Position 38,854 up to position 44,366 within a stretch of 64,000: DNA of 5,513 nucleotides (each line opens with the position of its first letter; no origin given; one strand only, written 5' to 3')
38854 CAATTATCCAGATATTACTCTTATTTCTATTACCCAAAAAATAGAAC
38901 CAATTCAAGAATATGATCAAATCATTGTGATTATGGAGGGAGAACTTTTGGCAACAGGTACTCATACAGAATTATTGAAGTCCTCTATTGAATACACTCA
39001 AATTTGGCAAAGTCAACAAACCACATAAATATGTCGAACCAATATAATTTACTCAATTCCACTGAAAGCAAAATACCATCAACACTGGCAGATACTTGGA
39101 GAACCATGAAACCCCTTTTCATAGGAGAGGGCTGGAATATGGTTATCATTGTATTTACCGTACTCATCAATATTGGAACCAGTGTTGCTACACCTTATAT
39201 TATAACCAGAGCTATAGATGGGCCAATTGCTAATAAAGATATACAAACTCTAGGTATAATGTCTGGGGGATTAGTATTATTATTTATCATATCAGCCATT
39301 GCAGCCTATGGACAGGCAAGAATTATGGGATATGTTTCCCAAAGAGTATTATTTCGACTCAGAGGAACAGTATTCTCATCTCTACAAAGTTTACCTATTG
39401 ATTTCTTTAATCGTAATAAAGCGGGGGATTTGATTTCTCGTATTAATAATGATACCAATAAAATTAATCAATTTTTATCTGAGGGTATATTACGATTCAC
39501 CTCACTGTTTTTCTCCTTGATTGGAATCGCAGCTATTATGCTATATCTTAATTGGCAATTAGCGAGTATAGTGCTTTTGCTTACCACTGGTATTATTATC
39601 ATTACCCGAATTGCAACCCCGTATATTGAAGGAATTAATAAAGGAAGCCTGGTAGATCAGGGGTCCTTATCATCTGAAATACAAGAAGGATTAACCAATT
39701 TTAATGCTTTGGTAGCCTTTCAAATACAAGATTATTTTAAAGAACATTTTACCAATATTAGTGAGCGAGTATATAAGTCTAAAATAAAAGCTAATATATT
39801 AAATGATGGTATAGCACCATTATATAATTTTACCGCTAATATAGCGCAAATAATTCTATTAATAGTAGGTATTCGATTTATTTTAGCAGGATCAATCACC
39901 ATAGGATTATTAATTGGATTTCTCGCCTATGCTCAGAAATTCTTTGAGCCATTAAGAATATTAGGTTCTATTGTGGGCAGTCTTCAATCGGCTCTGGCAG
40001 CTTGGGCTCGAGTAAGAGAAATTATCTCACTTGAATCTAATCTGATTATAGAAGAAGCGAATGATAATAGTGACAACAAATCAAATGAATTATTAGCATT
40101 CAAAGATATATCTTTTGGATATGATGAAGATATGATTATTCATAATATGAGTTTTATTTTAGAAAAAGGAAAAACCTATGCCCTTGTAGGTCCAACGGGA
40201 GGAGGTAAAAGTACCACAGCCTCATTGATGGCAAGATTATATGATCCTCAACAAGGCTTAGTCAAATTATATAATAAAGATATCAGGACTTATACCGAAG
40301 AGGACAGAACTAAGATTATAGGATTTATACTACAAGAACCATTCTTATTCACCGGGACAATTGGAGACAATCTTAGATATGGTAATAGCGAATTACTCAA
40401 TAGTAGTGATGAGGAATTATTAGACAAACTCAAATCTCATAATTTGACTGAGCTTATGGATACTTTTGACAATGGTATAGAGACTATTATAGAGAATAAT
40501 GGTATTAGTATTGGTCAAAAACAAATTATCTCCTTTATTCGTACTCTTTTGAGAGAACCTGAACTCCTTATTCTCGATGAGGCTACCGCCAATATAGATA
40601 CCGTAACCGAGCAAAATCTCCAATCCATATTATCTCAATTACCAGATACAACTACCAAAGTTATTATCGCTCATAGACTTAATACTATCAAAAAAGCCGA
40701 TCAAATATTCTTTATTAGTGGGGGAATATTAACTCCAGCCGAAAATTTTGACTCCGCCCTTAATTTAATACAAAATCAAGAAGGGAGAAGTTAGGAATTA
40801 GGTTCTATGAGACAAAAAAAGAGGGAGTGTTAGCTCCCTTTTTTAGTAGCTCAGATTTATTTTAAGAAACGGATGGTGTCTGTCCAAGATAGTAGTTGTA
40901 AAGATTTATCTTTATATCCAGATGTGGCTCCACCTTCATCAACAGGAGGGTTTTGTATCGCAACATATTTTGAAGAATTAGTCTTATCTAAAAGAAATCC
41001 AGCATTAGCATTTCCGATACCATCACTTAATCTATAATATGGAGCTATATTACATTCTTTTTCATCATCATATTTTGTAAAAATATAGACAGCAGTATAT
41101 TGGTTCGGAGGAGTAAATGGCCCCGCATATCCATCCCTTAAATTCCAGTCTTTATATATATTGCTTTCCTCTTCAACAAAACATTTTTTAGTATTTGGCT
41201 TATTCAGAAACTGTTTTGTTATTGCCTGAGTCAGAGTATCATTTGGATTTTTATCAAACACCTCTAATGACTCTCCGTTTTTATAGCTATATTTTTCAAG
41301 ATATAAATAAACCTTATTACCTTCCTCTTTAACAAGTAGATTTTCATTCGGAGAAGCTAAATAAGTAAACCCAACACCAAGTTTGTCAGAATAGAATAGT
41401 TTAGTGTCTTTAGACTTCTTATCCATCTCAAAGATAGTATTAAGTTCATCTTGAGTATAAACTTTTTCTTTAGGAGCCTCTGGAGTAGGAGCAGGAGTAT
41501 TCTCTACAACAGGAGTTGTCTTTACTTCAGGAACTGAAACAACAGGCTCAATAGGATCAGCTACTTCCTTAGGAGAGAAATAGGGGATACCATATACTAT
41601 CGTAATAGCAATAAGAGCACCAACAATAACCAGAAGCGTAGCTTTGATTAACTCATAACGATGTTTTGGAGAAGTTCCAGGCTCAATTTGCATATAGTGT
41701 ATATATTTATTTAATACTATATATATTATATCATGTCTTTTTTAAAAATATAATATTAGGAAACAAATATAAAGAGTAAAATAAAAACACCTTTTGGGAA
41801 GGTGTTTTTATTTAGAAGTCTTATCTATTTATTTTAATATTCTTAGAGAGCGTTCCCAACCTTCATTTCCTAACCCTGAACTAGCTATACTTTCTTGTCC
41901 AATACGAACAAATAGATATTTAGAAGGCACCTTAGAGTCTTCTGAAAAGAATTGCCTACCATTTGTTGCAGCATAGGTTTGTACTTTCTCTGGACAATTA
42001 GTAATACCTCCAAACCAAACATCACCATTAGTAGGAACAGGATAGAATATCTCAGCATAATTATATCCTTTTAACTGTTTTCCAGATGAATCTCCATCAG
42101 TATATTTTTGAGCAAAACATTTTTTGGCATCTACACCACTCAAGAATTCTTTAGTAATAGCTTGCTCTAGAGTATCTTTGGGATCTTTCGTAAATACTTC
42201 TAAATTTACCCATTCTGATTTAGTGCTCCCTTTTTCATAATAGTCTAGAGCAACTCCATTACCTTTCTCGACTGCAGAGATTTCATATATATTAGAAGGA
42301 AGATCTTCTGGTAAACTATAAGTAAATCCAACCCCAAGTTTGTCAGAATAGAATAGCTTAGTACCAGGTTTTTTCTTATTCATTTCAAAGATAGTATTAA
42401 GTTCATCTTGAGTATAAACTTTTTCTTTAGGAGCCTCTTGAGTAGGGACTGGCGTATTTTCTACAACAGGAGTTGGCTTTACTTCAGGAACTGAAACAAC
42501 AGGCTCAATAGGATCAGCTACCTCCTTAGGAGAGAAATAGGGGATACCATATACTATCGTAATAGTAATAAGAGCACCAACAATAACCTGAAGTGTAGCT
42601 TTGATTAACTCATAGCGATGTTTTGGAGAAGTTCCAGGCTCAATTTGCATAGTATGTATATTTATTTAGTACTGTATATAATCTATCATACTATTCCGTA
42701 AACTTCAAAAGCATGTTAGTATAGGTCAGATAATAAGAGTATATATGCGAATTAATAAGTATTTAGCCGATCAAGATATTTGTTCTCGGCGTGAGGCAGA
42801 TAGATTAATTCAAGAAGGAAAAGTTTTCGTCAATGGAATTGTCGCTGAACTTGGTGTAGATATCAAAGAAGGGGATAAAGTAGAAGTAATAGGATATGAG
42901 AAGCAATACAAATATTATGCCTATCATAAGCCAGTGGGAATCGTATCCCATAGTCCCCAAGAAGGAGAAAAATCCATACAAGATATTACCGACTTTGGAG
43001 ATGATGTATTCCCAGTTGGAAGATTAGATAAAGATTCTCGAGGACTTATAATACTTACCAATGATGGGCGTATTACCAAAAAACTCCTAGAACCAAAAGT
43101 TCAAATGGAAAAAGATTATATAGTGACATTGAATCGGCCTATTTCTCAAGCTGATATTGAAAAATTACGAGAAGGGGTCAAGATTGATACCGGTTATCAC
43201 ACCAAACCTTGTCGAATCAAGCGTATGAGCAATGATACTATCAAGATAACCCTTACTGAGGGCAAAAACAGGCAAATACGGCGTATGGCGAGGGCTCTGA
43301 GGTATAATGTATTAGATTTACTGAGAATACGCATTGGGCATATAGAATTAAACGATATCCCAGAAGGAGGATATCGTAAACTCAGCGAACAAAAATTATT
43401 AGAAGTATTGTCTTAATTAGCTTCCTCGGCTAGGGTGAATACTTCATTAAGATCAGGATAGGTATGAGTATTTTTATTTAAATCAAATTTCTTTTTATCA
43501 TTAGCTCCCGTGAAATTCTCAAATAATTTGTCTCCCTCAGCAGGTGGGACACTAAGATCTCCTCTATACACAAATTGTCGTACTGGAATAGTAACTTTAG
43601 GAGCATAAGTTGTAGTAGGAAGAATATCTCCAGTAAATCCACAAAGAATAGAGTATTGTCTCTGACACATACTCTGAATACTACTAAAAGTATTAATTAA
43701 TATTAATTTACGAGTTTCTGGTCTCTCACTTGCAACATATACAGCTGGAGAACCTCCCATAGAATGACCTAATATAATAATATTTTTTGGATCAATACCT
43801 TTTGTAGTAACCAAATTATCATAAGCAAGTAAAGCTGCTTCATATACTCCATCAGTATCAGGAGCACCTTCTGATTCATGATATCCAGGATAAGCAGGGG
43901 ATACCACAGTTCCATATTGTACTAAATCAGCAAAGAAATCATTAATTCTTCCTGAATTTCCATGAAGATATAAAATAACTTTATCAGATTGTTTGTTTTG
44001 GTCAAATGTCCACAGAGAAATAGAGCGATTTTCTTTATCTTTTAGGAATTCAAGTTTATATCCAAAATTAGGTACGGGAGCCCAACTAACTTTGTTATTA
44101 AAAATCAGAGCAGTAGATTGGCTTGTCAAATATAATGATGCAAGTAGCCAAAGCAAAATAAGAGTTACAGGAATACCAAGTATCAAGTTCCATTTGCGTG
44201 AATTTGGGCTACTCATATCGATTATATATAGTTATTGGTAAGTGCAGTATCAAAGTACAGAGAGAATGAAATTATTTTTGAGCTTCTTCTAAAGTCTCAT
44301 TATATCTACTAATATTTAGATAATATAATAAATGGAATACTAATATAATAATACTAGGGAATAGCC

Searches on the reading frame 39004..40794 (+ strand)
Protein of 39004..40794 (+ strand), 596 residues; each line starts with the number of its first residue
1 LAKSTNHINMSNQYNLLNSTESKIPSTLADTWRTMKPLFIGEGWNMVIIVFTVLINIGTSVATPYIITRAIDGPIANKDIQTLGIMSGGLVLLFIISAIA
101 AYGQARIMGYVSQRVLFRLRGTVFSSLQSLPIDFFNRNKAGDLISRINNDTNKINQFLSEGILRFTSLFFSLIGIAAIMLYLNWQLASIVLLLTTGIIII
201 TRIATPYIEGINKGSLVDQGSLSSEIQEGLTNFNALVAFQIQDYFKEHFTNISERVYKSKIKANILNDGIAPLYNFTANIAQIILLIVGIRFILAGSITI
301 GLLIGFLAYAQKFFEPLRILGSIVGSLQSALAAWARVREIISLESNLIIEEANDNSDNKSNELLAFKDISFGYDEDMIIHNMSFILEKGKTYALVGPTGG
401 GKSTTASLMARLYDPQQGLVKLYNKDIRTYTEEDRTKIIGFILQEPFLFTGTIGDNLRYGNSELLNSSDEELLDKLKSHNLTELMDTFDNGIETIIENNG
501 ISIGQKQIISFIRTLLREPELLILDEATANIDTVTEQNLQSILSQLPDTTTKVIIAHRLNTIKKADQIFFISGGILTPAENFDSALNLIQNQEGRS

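Call 9: search_protein_families(library=pfam, proteins=[window:39004-40794:+], max_evalue=0.001)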
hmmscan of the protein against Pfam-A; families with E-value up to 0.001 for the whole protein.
window:39004-40794:+ (596 aa): 3 families
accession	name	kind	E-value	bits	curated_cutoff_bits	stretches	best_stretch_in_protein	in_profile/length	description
PF00664.28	ABC_membrane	-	1.5e-49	169.6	28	1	46-316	1-273/274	ABC transporter transmembrane region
PF00005.33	ABC_tran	-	2.7e-25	90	25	1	380-529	2-137/137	ABC transporter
PF02463.25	SMC_N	-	0.00073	19.5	40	0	495-570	131-210/220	RecF/RecN/SMC N terminal domain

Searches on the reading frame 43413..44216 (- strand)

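Call 47: search_protein_families(library=pfam, proteins=[window:43413-44216:-], max_evalue=0.0001)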
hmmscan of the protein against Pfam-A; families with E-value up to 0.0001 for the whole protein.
window:43413-44216:- (267 aa): 3 families
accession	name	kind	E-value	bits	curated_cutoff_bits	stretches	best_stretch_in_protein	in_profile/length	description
PF12697.13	Abhydrolase_6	-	8.4e-08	33.6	26.3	1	81-176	1-93/217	Alpha/beta hydrolase family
PF00561.26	Abhydrolase_1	-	1.1e-06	29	25.8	1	80-176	2-102/245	alpha/beta hydrolase fold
PF12146.15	Hydrolase_4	-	3.4e-06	27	27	1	78-204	4-139/239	Serine aminopeptidase, S33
